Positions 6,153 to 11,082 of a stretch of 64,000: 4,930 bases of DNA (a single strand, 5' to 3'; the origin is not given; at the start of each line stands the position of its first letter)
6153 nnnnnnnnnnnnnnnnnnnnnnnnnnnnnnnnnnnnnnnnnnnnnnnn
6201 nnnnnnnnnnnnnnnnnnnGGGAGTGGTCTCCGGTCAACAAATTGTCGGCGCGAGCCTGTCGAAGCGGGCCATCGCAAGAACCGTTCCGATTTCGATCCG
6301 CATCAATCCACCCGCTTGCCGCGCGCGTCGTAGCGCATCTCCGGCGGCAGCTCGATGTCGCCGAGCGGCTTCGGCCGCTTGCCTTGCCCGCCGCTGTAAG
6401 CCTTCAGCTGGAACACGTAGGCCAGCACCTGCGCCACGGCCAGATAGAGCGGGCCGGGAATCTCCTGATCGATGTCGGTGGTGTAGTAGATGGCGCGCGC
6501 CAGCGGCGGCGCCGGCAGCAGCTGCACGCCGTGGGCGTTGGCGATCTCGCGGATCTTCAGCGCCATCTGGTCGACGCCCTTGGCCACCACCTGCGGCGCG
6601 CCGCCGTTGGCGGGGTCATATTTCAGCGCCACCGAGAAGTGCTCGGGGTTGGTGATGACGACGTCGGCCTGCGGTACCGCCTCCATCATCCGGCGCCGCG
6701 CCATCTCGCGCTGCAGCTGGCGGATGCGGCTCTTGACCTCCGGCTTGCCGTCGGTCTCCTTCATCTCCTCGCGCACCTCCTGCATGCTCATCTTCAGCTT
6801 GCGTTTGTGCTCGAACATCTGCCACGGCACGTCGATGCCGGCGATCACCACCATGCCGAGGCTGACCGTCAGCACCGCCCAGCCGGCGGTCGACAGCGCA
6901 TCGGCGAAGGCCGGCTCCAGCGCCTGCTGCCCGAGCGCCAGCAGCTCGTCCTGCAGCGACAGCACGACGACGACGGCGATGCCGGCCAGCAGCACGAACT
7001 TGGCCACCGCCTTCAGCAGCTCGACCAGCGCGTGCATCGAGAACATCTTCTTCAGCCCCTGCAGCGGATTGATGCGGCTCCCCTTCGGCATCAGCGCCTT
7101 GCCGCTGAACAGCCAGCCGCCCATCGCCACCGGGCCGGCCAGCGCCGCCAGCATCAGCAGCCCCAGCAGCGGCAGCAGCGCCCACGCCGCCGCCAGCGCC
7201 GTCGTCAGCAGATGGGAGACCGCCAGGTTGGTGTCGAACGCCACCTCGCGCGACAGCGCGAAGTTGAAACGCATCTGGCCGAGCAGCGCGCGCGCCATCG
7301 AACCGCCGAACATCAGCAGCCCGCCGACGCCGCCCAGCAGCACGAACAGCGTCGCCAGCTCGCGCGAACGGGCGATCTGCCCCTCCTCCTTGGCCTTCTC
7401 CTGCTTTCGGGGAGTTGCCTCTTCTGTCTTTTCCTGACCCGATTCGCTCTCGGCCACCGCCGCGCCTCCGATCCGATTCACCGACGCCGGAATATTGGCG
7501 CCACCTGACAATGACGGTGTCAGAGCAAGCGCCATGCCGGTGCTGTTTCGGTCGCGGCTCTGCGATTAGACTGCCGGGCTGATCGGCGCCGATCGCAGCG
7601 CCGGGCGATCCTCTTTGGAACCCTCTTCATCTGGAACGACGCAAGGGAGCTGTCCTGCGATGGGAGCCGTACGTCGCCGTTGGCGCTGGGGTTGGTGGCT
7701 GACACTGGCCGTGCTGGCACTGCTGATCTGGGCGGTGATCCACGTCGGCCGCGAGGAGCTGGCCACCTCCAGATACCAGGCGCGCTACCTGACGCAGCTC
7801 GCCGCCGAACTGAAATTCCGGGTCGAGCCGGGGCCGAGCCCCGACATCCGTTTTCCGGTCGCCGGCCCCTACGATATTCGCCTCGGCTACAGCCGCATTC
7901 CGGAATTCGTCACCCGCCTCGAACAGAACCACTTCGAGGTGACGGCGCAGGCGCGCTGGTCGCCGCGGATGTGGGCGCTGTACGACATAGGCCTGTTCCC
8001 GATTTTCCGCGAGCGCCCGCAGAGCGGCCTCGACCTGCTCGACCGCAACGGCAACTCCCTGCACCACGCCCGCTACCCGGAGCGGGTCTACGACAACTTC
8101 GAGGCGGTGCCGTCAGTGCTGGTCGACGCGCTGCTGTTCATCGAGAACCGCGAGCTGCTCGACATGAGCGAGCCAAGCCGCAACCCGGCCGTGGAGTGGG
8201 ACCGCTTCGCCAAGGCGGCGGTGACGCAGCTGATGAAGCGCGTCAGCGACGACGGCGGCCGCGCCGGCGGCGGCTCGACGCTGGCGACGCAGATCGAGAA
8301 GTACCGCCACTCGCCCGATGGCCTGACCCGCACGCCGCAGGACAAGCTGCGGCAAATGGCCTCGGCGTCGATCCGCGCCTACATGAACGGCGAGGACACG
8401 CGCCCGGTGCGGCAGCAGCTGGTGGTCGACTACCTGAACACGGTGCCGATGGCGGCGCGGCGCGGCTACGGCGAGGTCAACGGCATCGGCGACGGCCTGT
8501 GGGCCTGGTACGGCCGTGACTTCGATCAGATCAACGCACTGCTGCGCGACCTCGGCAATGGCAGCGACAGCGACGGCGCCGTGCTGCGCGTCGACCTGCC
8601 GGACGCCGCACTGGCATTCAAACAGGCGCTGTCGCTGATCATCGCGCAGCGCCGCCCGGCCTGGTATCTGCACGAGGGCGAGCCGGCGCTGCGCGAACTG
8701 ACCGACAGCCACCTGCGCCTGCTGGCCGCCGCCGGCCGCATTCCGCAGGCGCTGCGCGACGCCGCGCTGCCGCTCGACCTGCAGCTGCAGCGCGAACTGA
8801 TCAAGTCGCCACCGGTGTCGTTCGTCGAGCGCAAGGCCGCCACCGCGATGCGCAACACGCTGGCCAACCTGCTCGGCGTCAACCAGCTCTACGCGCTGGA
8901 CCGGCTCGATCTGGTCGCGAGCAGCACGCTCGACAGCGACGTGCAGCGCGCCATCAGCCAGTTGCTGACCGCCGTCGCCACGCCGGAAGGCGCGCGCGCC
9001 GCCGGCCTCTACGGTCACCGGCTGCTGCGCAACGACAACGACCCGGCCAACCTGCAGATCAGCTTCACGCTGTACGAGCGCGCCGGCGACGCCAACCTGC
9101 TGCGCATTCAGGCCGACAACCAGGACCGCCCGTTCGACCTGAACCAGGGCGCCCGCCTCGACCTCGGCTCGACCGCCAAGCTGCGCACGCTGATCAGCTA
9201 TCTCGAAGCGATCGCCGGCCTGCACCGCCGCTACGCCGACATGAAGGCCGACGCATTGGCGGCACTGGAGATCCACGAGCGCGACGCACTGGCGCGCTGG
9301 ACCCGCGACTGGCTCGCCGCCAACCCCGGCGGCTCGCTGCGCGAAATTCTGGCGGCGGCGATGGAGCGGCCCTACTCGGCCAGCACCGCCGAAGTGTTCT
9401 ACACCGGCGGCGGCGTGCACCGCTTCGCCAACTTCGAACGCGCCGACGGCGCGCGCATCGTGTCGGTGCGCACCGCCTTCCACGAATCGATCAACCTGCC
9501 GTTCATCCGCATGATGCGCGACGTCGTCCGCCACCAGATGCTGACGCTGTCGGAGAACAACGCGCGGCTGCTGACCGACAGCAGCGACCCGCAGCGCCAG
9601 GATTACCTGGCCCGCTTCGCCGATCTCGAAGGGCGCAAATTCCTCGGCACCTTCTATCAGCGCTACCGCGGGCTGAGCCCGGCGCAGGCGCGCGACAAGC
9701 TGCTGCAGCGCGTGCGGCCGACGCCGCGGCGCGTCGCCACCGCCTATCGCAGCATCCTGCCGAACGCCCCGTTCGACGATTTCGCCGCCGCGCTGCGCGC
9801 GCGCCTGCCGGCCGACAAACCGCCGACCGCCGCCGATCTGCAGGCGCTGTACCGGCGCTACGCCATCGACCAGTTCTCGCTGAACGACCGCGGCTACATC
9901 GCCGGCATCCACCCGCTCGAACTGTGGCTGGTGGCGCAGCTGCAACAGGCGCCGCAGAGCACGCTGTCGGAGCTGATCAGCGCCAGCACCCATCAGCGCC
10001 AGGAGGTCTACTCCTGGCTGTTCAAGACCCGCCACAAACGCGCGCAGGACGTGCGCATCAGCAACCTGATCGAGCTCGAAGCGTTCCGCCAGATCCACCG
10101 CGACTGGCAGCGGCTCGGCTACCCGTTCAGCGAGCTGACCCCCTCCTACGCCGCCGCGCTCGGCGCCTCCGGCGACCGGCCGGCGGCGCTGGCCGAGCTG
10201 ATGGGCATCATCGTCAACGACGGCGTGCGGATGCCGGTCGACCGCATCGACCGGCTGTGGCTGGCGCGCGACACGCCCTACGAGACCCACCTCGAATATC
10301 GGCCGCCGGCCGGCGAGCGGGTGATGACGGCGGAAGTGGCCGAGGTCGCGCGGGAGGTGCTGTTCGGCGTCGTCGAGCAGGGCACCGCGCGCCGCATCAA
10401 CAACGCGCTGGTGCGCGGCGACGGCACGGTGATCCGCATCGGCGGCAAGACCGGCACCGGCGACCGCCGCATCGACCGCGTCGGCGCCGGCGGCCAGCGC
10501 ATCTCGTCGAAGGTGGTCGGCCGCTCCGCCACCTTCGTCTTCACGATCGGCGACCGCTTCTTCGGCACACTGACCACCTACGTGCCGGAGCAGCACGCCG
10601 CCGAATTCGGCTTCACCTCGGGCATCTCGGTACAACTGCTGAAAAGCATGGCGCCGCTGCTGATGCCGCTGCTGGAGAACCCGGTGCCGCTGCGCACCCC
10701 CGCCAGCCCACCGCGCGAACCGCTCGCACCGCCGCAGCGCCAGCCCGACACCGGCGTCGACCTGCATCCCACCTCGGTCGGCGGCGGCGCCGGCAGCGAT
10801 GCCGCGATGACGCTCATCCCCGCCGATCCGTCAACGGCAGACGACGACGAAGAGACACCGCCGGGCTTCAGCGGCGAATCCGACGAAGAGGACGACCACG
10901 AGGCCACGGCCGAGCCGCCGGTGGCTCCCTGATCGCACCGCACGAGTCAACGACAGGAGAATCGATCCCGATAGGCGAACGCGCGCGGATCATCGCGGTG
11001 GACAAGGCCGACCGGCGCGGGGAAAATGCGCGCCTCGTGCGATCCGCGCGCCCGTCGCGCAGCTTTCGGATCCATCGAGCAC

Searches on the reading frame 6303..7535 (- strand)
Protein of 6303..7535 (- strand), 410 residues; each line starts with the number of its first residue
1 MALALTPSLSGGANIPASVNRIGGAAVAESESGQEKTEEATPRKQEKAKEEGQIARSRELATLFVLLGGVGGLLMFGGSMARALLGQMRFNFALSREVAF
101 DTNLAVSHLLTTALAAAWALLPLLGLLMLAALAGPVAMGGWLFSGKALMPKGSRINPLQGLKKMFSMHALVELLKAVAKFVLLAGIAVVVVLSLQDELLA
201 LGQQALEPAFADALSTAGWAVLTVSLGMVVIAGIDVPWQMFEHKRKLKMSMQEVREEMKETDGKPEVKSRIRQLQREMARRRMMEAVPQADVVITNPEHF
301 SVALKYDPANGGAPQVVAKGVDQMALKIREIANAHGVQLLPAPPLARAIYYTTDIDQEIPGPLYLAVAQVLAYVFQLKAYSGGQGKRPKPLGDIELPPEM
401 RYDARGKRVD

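Call 48: search_protein_families(library=pfam, proteins=[window:6303-7535:-], max_evalue=0.0001)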
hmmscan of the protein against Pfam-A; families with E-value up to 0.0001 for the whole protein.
window:6303-7535:- (410 aa): 1 family
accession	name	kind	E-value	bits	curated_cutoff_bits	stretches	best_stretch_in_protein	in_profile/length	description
PF01312.24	Bac_export_2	-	3.3e-127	424.8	24.4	1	34-374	1-335/335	FlhB HrpN YscU SpaS Family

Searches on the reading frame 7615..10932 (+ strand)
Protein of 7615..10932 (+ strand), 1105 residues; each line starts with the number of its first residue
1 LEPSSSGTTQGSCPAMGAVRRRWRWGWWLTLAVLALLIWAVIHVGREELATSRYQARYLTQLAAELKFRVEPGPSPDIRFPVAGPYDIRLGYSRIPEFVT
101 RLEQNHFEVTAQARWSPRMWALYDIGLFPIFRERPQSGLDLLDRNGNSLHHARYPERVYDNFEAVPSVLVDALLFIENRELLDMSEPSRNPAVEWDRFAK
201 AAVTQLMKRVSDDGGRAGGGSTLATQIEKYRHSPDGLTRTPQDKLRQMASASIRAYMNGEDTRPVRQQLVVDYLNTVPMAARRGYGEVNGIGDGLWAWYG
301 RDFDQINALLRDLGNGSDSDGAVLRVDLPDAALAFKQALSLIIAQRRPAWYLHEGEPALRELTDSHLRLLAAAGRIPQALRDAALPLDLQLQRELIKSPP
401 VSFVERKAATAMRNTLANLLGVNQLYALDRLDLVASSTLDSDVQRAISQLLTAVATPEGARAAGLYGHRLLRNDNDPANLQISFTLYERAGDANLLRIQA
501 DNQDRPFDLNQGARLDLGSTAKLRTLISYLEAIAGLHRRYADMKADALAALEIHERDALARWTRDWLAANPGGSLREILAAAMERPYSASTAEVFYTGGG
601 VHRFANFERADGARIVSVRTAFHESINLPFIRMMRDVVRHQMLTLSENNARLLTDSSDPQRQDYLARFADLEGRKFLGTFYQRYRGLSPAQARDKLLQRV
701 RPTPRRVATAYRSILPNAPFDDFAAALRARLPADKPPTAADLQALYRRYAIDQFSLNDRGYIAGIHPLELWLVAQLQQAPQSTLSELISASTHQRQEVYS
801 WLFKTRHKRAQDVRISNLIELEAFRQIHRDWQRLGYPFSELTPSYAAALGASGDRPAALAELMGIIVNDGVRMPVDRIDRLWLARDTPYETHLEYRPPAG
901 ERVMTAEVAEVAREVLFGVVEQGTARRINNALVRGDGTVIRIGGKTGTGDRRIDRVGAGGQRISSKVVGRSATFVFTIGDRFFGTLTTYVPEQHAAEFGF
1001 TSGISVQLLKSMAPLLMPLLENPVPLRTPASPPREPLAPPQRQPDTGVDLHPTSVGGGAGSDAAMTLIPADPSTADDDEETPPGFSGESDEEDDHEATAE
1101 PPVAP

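Call 50: search_protein_families(library=pfam, proteins=[window:7615-10932:+], max_evalue=0.0001)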
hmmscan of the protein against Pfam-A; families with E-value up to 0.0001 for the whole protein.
window:7615-10932:+ (1105 aa): 1 family
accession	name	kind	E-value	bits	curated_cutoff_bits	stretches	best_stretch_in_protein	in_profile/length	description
PF00912.28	Transgly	-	1.1e-14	54.7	27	1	150-307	6-140/178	Transglycosylase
